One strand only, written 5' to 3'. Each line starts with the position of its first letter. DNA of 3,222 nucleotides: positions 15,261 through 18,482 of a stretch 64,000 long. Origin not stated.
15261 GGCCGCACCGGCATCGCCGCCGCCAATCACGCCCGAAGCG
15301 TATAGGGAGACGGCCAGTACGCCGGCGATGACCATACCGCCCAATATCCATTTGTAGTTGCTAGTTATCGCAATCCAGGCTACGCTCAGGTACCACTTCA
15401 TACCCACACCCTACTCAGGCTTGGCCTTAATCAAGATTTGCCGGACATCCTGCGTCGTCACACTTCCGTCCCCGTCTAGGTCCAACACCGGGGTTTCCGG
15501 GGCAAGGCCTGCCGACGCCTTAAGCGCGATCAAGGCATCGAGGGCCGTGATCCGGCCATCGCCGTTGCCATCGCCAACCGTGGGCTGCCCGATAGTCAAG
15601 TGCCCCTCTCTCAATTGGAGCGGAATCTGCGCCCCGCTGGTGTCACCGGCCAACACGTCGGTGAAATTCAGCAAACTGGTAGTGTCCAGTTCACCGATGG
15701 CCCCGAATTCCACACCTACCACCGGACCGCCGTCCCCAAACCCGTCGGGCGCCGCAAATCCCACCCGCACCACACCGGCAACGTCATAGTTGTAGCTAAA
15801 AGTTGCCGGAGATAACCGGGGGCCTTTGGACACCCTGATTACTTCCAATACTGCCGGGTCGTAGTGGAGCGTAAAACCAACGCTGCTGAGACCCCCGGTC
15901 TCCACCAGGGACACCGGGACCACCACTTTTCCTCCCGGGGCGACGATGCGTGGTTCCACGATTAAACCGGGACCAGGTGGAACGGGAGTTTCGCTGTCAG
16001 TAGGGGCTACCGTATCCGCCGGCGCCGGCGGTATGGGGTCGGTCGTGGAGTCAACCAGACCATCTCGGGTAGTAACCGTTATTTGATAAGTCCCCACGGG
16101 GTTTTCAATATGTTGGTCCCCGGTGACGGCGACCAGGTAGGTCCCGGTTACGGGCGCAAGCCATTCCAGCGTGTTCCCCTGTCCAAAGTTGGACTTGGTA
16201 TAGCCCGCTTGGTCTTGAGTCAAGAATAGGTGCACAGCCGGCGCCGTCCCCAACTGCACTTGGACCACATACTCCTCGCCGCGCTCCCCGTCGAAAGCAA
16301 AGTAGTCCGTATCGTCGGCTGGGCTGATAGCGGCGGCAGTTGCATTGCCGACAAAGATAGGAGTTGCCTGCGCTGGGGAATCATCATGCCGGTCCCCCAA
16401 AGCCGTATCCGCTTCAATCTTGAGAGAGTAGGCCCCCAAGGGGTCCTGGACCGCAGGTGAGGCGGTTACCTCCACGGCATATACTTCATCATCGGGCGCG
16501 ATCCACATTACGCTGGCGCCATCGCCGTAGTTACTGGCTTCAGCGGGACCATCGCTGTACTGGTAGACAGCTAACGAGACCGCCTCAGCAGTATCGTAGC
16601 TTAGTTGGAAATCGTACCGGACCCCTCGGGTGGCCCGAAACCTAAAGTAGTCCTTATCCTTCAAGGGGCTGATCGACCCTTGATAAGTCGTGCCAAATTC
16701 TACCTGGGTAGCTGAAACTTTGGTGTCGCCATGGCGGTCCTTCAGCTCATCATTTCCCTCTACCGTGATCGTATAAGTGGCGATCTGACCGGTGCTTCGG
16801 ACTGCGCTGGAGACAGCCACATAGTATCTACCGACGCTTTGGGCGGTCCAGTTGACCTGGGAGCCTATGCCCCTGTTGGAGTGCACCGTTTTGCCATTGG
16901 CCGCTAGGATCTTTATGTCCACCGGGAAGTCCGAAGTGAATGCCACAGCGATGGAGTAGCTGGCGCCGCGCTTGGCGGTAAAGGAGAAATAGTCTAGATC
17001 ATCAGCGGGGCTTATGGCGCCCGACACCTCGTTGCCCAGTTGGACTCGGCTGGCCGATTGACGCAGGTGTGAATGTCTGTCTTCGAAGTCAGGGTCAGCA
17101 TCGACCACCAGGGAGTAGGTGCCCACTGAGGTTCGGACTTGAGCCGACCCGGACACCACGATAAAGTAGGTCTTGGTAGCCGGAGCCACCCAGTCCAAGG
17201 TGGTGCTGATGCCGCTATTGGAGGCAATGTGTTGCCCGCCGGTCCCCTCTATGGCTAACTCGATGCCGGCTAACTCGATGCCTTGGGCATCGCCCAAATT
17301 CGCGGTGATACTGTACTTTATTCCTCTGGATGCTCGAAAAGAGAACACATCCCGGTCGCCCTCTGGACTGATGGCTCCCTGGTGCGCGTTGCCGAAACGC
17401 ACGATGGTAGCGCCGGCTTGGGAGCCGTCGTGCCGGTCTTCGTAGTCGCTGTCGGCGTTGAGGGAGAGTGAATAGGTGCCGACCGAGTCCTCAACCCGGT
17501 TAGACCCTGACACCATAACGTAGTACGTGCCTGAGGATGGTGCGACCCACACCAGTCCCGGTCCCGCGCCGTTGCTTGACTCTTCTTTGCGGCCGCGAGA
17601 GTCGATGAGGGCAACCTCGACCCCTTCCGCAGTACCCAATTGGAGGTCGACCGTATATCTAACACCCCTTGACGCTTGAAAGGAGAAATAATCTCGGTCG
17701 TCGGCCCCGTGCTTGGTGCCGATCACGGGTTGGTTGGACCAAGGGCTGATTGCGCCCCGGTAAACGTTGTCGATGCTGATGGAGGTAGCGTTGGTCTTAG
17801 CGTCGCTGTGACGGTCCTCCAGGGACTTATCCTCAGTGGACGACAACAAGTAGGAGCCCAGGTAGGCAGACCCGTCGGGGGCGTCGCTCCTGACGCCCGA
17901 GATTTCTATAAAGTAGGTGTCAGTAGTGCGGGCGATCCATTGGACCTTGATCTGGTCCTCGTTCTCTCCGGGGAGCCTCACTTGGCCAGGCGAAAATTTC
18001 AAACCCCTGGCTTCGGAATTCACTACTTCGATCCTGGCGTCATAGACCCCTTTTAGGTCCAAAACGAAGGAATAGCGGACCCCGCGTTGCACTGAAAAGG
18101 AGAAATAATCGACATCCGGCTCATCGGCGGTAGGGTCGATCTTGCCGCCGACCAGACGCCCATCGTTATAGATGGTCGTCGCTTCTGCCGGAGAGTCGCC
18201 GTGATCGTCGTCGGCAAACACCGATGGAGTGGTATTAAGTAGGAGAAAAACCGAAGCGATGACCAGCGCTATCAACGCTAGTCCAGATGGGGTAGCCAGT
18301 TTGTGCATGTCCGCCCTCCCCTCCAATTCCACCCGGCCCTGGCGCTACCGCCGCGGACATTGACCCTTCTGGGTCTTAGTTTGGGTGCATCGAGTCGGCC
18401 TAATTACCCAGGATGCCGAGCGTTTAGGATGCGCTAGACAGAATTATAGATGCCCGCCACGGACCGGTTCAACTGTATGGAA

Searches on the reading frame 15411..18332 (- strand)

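Call 66: search_protein_families(library=pfam, proteins=[window:15411-18332:-], max_evalue=0.0001)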
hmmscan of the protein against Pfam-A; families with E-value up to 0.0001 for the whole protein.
window:15411-18332:- (973 aa): 4 families
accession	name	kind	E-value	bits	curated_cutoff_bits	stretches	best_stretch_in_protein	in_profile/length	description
PF04151.21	PPC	-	1.1e-14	55.4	25.9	0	212-276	1-70/70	Bacterial pre-peptidase C-terminal domain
PF00963.24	Cohesin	-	5.9e-10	39.9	24.1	1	798-875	11-98/139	Cohesin domain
PF08884.16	Flagellin_D3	-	7.2e-06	26.7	24.2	0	729-767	37-74/91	Flagellin D3 domain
PF00404.24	Dockerin_1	-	2.5e-05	24.8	22.9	1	920-964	2-50/57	Dockerin type I domain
